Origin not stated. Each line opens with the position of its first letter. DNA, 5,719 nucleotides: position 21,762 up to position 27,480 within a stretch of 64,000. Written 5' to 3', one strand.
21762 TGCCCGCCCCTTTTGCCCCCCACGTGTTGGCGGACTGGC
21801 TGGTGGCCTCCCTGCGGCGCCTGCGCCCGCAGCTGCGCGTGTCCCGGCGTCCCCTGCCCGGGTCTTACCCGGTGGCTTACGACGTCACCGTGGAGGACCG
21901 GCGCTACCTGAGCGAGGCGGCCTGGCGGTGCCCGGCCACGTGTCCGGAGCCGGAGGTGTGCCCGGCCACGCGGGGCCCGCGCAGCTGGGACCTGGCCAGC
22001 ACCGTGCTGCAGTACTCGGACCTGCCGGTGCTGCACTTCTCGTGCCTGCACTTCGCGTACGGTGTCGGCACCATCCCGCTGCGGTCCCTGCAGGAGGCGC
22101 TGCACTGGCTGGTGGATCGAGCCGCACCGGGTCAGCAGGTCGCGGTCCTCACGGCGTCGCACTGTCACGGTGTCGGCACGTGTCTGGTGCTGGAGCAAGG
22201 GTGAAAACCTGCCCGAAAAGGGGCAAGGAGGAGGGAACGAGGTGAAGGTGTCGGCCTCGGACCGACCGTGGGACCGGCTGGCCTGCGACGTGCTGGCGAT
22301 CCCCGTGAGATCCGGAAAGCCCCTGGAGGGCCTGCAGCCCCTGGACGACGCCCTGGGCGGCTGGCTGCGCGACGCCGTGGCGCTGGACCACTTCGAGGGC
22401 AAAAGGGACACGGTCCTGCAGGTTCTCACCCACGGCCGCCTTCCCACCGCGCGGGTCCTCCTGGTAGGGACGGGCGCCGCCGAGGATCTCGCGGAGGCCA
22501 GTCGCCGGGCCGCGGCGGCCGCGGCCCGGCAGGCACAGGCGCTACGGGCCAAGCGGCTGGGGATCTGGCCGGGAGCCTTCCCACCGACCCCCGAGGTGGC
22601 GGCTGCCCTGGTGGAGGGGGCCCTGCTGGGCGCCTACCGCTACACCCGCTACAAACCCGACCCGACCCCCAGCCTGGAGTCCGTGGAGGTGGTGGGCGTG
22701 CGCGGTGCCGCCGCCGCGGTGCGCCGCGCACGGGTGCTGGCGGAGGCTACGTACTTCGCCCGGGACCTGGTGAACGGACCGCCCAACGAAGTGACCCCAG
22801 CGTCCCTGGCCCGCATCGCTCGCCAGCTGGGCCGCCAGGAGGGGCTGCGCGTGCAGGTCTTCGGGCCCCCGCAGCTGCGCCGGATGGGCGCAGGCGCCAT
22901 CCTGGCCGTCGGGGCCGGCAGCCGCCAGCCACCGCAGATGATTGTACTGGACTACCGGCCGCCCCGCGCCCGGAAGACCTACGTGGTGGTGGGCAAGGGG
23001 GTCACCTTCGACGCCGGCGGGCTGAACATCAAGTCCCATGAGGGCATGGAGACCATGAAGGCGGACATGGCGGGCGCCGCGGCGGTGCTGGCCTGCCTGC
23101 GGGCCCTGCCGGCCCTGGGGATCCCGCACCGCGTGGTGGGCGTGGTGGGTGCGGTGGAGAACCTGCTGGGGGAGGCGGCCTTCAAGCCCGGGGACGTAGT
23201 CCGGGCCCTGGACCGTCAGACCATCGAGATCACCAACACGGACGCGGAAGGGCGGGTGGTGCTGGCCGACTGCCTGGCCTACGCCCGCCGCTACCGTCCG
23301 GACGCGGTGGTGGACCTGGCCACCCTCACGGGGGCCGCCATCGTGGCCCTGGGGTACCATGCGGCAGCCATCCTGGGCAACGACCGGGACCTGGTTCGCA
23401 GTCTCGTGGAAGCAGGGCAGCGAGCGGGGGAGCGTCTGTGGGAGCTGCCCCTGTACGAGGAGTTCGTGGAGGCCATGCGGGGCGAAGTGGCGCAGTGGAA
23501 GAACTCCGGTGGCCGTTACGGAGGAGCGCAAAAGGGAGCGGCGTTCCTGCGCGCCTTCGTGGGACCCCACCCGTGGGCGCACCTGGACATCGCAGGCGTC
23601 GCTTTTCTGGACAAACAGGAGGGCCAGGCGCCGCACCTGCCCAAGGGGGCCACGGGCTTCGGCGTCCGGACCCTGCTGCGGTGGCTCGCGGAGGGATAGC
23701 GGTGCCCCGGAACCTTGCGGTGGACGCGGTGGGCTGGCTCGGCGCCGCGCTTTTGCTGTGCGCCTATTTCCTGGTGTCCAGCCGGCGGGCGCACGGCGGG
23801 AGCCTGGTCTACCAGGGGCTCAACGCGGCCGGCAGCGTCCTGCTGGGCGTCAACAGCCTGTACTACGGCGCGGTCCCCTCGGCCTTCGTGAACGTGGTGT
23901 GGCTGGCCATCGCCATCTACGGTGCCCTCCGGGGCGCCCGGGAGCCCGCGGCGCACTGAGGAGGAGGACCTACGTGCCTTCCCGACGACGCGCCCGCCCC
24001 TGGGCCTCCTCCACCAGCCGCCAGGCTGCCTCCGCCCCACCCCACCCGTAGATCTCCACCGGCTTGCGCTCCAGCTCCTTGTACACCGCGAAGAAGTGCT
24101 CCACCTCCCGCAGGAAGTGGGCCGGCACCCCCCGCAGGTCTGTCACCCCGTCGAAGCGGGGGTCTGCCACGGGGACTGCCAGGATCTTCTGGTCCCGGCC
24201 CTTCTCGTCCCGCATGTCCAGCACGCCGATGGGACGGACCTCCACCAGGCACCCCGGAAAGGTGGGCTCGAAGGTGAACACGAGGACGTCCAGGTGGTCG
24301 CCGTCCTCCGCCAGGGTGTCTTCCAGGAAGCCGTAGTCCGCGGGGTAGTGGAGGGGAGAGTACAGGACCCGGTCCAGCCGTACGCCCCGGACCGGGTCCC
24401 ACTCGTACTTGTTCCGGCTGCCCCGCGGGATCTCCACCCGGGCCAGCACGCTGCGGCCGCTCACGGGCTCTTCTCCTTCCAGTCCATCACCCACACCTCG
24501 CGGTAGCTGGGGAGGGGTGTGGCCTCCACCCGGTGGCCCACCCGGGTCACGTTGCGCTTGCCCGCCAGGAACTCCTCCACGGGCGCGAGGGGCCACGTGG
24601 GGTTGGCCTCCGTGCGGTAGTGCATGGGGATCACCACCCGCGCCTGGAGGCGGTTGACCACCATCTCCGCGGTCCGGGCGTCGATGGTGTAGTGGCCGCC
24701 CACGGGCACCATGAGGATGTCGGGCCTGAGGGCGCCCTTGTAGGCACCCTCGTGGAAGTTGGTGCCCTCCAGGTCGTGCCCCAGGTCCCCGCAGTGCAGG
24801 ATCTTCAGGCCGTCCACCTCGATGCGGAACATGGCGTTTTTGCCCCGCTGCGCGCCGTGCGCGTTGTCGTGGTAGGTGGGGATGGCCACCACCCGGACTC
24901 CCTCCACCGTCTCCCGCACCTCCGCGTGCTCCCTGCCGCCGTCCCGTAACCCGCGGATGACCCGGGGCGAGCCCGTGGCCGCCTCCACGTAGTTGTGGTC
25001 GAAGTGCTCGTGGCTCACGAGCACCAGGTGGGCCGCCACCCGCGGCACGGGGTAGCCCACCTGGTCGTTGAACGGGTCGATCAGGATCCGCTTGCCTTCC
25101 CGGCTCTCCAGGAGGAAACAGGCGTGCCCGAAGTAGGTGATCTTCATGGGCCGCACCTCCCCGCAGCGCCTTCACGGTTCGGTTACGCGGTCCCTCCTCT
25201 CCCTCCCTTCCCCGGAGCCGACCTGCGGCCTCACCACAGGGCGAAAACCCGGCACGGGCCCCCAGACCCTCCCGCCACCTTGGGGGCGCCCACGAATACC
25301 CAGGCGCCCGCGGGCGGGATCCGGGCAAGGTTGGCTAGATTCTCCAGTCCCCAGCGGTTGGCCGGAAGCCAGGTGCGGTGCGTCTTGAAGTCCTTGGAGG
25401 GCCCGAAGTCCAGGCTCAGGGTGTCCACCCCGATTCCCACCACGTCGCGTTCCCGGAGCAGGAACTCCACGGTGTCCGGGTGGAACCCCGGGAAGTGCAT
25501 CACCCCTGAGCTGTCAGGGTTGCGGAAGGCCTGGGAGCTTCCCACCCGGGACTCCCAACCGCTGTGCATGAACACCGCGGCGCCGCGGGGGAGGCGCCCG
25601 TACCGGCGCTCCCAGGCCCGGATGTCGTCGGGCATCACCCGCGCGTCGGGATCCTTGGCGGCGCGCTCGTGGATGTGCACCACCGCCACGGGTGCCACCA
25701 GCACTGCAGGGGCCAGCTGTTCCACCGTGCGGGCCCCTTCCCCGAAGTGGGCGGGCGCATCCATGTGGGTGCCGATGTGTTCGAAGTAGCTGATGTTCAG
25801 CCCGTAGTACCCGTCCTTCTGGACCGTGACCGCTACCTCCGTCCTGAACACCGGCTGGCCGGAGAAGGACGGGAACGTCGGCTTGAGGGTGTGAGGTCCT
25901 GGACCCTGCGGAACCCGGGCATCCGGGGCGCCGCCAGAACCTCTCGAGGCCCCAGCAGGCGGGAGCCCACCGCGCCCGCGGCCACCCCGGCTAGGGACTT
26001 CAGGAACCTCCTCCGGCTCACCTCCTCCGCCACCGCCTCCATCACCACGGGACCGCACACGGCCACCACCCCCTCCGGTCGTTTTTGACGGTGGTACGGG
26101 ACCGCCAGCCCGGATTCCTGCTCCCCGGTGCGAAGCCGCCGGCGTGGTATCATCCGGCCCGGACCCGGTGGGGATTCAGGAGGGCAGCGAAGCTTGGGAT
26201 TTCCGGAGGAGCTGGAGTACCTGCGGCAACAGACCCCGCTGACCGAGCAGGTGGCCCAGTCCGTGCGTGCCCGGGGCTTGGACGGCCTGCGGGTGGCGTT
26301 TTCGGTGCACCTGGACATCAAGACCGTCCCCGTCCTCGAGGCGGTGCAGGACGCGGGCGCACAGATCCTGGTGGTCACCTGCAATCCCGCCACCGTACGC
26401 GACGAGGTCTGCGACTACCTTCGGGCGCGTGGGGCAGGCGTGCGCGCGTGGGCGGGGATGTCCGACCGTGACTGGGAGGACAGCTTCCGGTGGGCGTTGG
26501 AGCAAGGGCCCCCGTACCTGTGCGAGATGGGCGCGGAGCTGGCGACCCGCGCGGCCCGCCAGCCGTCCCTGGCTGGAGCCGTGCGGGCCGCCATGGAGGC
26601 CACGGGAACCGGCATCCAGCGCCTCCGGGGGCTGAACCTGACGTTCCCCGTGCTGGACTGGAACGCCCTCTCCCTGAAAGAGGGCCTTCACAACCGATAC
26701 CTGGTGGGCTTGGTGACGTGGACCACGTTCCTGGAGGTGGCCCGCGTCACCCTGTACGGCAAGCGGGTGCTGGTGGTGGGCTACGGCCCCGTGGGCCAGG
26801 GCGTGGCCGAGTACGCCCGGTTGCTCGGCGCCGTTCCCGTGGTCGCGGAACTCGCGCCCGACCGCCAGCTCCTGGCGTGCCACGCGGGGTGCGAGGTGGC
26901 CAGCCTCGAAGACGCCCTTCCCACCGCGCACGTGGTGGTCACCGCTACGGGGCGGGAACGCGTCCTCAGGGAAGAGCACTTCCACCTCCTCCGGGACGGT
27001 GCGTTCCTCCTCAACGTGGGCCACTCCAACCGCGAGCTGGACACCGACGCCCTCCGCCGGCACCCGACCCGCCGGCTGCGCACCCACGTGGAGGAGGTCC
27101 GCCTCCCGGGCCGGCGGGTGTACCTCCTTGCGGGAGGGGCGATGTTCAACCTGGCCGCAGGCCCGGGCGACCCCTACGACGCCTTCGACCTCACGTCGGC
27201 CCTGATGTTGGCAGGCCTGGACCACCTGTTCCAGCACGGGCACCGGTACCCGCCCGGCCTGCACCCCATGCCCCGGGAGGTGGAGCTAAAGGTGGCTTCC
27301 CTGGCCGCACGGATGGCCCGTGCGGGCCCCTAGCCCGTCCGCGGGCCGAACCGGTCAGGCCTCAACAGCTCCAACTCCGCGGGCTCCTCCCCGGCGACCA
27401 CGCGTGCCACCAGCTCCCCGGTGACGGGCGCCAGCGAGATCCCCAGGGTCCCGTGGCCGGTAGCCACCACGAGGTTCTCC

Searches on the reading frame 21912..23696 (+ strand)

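Call 48: search_protein_families(library=pfam, proteins=[window:21912-23696:+], max_evalue=0.00001)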
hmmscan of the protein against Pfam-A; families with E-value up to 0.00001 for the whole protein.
window:21912-23696:+ (595 aa): 2 families
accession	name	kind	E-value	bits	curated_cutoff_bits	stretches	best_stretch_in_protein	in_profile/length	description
PF00883.26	Peptidase_M17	-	3e-111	372.1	25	1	282-588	2-309/310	Cytosol aminopeptidase family, catalytic domain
PF02789.23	Peptidase_M17_N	-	1.8e-20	73.6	23.4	1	137-249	10-127/129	Cytosol aminopeptidase family, N-terminal domain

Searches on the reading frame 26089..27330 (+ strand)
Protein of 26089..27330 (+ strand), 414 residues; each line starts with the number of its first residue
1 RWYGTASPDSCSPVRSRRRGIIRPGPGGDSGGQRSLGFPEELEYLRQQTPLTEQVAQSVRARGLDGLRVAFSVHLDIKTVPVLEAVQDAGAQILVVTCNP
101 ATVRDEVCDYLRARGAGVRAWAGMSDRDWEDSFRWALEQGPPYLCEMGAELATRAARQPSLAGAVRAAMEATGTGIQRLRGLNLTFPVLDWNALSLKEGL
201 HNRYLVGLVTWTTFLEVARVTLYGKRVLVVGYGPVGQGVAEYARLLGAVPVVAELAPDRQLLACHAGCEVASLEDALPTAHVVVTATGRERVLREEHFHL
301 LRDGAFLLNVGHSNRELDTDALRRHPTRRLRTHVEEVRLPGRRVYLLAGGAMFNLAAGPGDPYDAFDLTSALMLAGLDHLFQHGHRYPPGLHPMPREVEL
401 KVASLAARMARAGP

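Call 48: search_protein_families(library=pfam, proteins=[window:26089-27330:+], max_evalue=0.00001)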
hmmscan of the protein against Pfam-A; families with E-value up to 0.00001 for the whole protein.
window:26089-27330:+ (414 aa): 3 families
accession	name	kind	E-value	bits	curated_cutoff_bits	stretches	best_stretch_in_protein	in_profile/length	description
PF00670.27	AdoHcyase_NAD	-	3.4e-27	96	27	1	220-357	19-159/162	S-adenosyl-L-homocysteine hydrolase, NAD binding domain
PF02826.25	2-Hacid_dh_C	-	9.1e-10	38.6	25.1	1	218-314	30-130/178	D-isomer specific 2-hydroxyacid dehydrogenase, NAD binding domain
PF05221.23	AdoHcyase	-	8.4e-08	32.1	25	1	58-137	34-113/299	S-adenosyl-L-homocysteine hydrolase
